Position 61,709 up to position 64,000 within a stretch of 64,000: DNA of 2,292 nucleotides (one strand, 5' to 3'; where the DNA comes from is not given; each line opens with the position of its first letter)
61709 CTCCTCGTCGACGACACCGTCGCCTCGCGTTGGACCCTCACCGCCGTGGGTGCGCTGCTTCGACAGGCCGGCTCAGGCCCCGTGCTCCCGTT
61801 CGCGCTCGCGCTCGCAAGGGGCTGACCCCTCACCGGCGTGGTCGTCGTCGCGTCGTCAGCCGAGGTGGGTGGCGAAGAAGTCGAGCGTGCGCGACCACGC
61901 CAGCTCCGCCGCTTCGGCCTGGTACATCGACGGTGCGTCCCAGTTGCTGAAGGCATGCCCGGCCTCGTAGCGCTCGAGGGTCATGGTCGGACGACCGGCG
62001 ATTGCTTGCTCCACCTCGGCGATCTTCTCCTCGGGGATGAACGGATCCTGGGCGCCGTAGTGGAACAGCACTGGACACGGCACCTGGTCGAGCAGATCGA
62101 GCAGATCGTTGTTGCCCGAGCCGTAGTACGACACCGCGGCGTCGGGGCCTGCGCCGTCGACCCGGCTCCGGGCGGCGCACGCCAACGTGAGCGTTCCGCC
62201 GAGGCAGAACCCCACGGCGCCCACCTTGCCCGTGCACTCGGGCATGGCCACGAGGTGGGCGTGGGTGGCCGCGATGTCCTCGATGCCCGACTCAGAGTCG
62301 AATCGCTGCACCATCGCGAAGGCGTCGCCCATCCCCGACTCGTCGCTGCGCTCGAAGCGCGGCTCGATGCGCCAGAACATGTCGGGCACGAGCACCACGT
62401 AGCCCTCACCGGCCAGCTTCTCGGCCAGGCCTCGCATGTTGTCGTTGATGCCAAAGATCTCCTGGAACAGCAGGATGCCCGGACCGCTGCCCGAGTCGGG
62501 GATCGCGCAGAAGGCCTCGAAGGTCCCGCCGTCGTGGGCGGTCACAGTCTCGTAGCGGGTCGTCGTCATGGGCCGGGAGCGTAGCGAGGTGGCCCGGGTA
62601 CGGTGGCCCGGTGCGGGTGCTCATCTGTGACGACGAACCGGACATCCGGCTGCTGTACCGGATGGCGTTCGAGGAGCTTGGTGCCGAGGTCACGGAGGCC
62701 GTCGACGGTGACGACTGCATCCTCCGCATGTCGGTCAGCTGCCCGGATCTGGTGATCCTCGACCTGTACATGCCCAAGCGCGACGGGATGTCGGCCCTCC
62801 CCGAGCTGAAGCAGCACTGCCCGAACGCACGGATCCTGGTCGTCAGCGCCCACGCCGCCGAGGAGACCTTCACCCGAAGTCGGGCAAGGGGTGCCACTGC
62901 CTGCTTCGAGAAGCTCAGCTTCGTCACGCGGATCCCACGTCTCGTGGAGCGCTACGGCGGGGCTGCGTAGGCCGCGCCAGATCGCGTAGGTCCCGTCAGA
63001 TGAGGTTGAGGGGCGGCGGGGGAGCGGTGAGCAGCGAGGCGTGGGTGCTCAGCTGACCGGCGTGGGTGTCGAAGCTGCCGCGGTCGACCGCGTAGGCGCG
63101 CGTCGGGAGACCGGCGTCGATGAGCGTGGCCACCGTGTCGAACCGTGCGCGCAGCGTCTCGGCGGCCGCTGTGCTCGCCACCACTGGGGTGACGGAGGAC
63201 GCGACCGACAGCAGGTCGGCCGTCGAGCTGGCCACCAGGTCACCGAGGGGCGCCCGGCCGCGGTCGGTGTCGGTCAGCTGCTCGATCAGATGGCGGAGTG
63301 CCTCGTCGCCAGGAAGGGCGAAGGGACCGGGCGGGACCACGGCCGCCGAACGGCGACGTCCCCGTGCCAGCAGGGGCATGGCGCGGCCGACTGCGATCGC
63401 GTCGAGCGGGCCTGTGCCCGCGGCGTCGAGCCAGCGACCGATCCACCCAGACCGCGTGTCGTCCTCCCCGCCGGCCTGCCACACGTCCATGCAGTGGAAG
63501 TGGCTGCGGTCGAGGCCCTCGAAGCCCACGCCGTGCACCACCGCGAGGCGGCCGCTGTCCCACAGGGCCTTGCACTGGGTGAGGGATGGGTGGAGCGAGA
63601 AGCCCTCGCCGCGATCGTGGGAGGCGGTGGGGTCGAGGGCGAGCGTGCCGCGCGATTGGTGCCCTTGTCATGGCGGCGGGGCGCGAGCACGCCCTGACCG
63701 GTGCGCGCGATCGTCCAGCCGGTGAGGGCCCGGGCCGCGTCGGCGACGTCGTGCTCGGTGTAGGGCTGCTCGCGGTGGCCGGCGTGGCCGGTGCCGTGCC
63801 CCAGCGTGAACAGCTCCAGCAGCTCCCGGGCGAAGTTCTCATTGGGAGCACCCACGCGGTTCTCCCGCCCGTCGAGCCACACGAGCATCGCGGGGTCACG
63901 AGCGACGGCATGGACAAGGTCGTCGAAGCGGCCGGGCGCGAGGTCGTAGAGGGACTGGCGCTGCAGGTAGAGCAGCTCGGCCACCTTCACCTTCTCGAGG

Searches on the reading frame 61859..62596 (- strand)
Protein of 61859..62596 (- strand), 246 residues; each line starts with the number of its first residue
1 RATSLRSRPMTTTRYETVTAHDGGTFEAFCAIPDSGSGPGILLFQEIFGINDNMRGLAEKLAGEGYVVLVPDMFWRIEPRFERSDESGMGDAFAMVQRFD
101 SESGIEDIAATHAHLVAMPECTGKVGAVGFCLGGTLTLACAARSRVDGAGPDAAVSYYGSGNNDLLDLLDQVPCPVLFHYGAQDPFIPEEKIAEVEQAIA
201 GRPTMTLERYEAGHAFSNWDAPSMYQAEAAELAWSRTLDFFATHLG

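Call 67: search_protein_families(library=pfam, proteins=[window:61859-62596:-], max_evalue=0.0001)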
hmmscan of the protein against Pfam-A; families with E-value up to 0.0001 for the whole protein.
window:61859-62596:- (246 aa): 3 families
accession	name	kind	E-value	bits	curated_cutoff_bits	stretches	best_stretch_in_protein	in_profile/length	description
PF01738.24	DLH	-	6.5e-50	170.1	21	1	26-244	1-216/217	Dienelactone hydrolase family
PF02129.25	Peptidase_S15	-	1.9e-05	24.9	23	0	101-143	73-115/262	X-Pro dipeptidyl-peptidase (S15 family)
PF08840.17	BAAT_C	-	4.8e-05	23.9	20.9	0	114-163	12-58/210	BAAT / Acyl-CoA thioester hydrolase C terminal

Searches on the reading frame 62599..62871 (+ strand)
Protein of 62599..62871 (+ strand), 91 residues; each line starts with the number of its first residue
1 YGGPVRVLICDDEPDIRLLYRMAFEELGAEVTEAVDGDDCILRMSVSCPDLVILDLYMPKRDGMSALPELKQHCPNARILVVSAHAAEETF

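Call 67: search_protein_families(library=pfam, proteins=[window:62599-62871:+], max_evalue=0.0001)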
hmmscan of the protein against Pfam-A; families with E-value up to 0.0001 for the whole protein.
window:62599-62871:+ (91 aa): 1 family
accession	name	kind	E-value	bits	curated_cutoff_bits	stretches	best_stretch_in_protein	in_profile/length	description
PF00072.30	Response_reg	-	2.6e-18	66.7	30.2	1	7-90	1-84/111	Response regulator receiver domain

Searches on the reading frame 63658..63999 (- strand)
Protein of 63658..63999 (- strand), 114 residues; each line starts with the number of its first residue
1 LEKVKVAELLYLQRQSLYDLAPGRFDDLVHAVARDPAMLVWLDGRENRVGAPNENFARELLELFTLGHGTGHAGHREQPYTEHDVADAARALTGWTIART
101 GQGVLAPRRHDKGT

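Call 67: search_protein_families(library=pfam, proteins=[window:63658-63999:-], max_evalue=0.0001)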
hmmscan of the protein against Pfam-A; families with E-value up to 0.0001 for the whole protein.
window:63658-63999:- (114 aa): 1 family
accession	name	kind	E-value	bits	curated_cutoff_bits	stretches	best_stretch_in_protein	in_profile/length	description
PF08811.16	DUF1800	-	2e-39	136.4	26.1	1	3-113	103-211/419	Protein of unknown function (DUF1800)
